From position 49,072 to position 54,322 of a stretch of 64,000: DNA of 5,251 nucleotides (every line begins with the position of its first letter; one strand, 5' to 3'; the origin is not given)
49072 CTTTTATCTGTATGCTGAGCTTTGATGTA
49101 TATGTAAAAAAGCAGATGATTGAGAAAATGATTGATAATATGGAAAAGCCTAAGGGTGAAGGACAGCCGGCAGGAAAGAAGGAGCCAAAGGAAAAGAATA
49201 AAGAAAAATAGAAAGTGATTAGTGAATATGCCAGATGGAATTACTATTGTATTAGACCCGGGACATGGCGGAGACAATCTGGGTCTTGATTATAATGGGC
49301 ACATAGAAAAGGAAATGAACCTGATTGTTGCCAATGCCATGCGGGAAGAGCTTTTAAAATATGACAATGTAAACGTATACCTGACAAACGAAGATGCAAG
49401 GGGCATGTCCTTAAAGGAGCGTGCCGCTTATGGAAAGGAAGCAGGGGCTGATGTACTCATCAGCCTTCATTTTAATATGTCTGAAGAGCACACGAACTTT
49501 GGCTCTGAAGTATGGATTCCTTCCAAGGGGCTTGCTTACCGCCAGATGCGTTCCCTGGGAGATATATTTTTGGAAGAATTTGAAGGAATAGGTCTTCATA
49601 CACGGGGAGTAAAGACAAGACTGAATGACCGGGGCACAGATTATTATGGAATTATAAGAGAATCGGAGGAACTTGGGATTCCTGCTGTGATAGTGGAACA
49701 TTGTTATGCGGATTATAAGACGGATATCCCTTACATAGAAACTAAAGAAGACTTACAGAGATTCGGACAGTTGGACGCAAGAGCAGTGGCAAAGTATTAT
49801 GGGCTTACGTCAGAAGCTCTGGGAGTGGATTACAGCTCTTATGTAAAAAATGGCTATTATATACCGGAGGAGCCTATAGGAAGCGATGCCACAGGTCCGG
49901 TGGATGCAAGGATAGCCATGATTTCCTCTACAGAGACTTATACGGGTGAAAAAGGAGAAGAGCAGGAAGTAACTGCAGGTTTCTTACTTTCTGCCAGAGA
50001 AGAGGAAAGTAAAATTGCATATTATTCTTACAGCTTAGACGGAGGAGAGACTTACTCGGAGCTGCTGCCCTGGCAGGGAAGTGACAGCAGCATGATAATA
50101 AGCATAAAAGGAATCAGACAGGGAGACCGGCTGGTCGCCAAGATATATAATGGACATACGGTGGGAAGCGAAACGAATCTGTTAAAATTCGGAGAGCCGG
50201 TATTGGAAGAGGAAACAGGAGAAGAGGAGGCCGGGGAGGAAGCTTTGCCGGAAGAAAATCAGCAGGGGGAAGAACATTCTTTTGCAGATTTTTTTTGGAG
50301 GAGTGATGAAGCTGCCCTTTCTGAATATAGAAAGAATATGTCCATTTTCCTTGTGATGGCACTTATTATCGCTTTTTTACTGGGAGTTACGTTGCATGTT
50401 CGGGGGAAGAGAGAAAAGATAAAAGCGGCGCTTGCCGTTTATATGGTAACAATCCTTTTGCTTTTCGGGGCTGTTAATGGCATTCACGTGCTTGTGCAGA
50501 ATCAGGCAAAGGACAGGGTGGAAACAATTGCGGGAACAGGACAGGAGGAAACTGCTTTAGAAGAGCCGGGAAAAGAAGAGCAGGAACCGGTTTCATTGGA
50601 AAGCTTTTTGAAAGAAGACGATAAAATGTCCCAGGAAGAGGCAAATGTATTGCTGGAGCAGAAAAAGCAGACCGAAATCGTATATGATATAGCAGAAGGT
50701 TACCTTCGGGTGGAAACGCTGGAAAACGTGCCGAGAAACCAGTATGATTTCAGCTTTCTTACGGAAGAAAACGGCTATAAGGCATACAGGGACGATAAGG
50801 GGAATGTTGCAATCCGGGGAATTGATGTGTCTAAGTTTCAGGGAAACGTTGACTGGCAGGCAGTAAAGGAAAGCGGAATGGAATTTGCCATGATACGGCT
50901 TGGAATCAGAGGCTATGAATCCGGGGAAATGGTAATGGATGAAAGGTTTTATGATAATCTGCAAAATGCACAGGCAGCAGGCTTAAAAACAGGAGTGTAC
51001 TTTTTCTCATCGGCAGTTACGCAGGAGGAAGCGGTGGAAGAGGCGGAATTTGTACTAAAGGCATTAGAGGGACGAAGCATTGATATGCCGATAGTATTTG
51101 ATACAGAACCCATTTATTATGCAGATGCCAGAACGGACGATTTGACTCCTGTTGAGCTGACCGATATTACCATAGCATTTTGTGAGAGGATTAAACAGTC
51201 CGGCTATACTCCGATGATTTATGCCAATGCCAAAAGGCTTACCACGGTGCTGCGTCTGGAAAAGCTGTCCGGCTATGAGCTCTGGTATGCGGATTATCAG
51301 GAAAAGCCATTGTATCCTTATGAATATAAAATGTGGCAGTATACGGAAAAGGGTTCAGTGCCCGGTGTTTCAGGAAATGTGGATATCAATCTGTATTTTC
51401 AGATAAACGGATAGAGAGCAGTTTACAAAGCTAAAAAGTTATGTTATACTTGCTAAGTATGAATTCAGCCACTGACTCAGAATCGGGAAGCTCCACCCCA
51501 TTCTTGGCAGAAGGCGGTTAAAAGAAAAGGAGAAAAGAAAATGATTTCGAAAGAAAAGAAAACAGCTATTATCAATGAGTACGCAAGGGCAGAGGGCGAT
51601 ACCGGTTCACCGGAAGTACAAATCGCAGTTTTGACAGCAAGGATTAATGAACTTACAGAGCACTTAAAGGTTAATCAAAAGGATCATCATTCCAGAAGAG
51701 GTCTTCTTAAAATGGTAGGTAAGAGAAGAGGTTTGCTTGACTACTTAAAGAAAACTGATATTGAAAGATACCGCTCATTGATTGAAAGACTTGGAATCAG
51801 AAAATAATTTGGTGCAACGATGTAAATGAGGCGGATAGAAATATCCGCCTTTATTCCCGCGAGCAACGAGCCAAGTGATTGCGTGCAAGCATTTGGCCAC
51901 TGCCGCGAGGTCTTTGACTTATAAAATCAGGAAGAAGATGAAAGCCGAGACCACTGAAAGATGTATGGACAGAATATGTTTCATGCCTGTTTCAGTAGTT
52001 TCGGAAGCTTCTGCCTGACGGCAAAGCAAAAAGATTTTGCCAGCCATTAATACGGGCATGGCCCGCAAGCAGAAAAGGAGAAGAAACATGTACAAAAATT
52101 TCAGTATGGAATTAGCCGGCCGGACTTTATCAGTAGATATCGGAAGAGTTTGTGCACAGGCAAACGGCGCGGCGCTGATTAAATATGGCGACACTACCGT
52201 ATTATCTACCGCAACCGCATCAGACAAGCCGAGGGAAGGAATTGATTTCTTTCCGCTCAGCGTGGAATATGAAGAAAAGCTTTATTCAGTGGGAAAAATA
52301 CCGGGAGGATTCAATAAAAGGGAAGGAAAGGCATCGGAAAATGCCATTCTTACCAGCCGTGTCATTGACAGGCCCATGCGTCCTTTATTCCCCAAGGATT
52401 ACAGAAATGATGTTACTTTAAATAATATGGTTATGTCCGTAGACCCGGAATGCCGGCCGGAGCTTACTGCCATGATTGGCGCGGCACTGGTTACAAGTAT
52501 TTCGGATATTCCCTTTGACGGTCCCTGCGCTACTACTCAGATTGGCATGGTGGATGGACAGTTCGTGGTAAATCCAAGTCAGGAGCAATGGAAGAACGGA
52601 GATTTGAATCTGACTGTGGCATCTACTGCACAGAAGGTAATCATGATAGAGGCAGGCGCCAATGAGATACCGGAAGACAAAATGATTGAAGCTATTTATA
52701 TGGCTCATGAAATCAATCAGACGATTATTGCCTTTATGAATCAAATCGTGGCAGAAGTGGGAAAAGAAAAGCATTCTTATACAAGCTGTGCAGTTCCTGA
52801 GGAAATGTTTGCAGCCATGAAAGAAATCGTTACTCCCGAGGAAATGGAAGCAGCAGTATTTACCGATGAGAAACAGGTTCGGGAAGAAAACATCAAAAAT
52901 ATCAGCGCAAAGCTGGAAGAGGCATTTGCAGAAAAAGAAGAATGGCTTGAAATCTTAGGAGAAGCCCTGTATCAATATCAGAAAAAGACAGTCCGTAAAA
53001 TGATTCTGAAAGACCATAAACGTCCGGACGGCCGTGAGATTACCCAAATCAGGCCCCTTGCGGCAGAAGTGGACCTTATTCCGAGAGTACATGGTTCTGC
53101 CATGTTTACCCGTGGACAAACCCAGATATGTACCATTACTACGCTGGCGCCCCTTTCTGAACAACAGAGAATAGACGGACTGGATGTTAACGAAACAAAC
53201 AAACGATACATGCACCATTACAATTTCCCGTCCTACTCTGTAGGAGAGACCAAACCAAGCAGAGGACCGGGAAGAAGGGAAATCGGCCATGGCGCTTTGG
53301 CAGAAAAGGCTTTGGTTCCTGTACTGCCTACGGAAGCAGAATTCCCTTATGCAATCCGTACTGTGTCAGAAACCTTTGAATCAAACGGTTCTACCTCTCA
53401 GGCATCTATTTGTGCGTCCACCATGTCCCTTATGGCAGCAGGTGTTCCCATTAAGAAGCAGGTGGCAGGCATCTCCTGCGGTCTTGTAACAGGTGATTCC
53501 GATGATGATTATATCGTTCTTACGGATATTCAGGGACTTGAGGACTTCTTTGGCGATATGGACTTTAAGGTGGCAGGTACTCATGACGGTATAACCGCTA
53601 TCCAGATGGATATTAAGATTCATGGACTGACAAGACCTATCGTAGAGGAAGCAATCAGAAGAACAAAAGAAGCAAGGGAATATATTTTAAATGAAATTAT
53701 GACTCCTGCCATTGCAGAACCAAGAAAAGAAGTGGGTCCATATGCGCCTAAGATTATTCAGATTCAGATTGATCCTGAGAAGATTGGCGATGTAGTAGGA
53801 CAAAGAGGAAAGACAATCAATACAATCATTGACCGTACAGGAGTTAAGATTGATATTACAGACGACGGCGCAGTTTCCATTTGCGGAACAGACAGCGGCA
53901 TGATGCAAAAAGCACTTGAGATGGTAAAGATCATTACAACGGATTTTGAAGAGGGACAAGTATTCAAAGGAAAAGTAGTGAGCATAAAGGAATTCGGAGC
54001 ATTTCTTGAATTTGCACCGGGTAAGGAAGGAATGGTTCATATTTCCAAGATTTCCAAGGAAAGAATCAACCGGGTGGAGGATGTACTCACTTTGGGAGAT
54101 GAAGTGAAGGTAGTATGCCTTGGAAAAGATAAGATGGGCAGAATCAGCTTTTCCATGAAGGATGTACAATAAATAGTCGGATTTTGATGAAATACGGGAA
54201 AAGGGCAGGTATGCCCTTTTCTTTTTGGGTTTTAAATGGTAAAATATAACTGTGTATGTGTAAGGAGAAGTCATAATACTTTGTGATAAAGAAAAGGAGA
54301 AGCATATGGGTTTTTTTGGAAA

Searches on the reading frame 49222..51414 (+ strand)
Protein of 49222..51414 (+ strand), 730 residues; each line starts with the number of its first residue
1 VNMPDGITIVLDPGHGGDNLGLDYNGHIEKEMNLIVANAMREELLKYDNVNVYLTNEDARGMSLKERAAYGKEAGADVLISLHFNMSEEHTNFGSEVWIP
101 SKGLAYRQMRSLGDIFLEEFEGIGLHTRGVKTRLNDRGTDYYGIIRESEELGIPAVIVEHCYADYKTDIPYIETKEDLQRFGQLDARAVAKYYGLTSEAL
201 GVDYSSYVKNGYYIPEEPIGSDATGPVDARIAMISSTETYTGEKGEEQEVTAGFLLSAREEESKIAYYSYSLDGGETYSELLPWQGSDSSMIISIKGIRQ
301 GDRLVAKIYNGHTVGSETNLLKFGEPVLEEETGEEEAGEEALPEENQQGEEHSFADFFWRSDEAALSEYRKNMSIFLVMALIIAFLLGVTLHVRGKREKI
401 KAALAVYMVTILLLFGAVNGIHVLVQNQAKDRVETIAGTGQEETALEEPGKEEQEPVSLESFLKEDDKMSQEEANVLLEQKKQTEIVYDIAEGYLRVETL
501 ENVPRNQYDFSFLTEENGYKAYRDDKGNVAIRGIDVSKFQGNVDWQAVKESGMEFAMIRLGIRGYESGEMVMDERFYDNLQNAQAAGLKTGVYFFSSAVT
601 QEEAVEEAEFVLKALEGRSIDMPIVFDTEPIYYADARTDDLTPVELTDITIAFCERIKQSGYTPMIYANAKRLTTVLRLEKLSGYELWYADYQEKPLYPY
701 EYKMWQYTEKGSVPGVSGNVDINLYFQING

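Call 84: search_protein_families(library=pfam, proteins=[window:49222-51414:+], max_evalue=0.00001)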
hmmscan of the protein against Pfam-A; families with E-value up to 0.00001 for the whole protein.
window:49222-51414:+ (730 aa): 2 families
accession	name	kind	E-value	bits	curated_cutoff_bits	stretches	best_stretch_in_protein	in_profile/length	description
PF01183.26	Glyco_hydro_25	-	1.6e-33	116.9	27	1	534-716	1-180/180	Glycosyl hydrolases family 25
PF01520.23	Amidase_3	-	4.5e-29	102.1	27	1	9-190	1-173/174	N-acetylmuramoyl-L-alanine amidase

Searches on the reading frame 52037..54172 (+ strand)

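Call 84: search_protein_families(library=pfam, proteins=[window:52037-54172:+], max_evalue=0.00001)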
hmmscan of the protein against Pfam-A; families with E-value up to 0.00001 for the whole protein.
window:52037-54172:+ (711 aa): 5 families
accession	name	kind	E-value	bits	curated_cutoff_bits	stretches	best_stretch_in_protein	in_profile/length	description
PF01138.27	RNase_PH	-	2.1e-47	161.2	25.5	2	28-151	2-122/130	3' exoribonuclease family, domain 1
PF03725.20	RNase_PH_C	-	1.5e-21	76.5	20.8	1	163-225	2-66/67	3' exoribonuclease family, domain 2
PF00575.29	S1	-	1.5e-16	60.9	22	1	637-708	2-74/74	S1 RNA binding domain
PF03726.19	PNPase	-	1.4e-10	41.9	24.6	1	268-334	12-81/81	Polyribonucleotide nucleotidyltransferase, RNA binding domain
PF00013.35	KH_1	-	4.7e-09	36.3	21.5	1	574-630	2-64/66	KH domain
